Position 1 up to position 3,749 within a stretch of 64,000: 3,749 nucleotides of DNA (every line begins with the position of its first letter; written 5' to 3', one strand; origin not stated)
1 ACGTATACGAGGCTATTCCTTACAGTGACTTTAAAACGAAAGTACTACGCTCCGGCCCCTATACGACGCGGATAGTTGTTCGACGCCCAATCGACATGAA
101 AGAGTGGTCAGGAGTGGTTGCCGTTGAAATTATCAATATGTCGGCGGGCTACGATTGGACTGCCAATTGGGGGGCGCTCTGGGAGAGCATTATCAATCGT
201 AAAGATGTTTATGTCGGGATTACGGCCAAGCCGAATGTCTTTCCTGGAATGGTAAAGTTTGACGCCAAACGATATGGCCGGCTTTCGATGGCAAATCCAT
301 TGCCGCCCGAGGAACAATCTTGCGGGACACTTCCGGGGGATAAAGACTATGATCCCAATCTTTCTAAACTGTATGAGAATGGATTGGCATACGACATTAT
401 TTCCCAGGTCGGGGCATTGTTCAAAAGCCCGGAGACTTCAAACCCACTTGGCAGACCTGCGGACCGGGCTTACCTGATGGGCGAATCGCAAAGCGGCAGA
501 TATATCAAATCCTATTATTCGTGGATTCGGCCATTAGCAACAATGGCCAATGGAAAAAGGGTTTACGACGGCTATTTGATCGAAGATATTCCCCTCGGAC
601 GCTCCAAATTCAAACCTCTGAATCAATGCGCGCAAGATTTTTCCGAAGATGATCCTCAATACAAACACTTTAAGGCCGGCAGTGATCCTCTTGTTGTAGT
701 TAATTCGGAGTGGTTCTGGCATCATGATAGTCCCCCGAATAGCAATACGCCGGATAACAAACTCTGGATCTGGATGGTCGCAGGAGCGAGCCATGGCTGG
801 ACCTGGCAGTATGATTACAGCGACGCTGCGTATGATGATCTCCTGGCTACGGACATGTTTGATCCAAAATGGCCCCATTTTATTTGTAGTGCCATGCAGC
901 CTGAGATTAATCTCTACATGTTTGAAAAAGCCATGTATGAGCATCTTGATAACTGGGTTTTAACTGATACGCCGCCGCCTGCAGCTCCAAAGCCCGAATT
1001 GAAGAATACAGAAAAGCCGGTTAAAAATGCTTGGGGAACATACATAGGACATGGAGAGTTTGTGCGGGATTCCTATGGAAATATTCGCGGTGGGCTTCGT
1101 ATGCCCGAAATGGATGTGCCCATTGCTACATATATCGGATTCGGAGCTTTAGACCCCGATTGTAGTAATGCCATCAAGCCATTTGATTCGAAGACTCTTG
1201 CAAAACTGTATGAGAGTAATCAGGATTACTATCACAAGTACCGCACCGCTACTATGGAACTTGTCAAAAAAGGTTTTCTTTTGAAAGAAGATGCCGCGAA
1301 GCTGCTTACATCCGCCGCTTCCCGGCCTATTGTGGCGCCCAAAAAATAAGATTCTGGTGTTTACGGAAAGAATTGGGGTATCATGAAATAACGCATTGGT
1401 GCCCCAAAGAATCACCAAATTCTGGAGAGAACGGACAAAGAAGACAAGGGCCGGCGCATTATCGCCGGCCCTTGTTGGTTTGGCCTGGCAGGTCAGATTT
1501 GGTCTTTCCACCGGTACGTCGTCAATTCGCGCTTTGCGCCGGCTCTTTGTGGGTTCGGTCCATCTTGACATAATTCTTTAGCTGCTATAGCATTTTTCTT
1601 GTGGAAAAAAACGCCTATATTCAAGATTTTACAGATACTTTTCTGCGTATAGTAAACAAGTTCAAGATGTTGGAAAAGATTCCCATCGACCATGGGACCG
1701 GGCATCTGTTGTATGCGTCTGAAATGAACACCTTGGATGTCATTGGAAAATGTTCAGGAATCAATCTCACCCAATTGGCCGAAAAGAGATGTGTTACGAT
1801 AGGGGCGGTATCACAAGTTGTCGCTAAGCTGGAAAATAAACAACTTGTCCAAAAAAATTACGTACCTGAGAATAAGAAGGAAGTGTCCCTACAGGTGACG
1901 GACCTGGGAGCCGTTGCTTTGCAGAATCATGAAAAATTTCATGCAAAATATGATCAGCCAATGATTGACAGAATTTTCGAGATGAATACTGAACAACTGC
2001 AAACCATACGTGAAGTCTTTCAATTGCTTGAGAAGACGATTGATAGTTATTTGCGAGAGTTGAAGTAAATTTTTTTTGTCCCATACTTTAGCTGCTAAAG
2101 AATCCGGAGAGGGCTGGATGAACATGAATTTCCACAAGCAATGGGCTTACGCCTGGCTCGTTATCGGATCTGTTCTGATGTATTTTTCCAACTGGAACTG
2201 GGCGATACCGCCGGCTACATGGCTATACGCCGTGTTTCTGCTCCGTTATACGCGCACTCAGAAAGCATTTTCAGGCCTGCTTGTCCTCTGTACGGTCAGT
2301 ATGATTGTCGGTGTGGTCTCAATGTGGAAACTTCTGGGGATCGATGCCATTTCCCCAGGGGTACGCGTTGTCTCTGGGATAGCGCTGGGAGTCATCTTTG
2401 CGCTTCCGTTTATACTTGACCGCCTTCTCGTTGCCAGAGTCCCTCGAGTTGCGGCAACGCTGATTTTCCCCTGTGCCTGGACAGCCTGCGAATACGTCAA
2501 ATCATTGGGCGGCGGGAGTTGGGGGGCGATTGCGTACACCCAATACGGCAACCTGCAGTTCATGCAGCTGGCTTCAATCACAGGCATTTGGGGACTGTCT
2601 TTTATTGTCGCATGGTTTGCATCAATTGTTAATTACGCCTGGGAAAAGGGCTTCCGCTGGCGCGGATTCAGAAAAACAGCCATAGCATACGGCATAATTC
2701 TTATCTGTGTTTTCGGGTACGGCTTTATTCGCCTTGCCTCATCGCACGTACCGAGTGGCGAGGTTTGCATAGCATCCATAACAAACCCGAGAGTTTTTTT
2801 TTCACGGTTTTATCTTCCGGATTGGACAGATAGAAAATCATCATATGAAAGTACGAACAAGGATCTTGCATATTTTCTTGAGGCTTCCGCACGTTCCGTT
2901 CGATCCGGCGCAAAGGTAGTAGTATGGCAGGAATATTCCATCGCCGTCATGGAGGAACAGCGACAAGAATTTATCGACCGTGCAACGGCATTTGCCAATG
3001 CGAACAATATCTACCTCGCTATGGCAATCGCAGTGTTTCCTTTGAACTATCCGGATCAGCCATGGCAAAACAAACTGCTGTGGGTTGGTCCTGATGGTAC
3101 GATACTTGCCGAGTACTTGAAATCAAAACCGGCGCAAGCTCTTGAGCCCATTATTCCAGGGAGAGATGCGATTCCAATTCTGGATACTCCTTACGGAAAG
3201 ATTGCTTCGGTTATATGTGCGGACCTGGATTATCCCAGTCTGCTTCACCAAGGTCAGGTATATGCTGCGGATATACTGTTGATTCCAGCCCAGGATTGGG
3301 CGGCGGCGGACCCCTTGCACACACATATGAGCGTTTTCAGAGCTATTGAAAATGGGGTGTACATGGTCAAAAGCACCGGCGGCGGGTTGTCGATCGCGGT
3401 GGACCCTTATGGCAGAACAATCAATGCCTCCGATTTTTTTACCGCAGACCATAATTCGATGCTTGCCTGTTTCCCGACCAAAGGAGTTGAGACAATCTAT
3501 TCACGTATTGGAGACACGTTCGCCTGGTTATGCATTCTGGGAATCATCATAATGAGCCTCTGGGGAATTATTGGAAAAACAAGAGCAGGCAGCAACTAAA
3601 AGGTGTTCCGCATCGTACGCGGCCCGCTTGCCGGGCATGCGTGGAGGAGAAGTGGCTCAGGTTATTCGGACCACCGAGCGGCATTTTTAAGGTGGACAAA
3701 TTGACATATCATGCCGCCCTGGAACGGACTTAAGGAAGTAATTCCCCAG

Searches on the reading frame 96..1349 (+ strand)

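Call 16: search_protein_families(library=pfam, proteins=[window:96-1349:+], max_evalue=0.001)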
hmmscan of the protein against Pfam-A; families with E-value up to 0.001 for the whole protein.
window:96-1349:+ (417 aa): 1 family
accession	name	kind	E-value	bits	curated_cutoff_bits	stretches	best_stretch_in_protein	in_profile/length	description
PF20091.5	Abhydrolase_10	-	1.5e-80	271.7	23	1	3-404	77-428/429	Alpha/beta hydrolase domain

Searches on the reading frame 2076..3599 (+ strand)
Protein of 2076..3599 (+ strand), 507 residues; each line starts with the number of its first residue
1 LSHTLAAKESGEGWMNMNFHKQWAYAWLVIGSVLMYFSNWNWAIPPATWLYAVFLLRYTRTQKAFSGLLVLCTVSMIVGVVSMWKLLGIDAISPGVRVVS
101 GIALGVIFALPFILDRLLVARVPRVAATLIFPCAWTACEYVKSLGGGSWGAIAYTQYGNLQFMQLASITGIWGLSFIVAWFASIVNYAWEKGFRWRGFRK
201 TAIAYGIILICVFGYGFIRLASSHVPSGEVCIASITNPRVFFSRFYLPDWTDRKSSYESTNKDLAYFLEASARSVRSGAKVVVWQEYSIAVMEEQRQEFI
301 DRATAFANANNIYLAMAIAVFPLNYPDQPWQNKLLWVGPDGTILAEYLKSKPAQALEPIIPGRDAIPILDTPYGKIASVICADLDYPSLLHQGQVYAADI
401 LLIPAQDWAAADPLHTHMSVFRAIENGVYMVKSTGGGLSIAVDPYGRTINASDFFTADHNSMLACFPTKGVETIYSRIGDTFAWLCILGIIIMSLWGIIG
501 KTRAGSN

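Call 16: search_protein_families(library=pfam, proteins=[window:2076-3599:+], max_evalue=0.001)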
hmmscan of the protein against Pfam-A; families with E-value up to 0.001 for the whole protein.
window:2076-3599:+ (507 aa): 2 families
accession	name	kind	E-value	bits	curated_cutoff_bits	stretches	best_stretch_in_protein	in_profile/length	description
PF00795.27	CN_hydrolase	-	1.3e-19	71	23.2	1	260-456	14-238/256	Carbon-nitrogen hydrolase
PF20154.4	LNT_N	-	8e-15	55.8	27.1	1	33-183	3-158/159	Apolipoprotein N-acyltransferase N-terminal domain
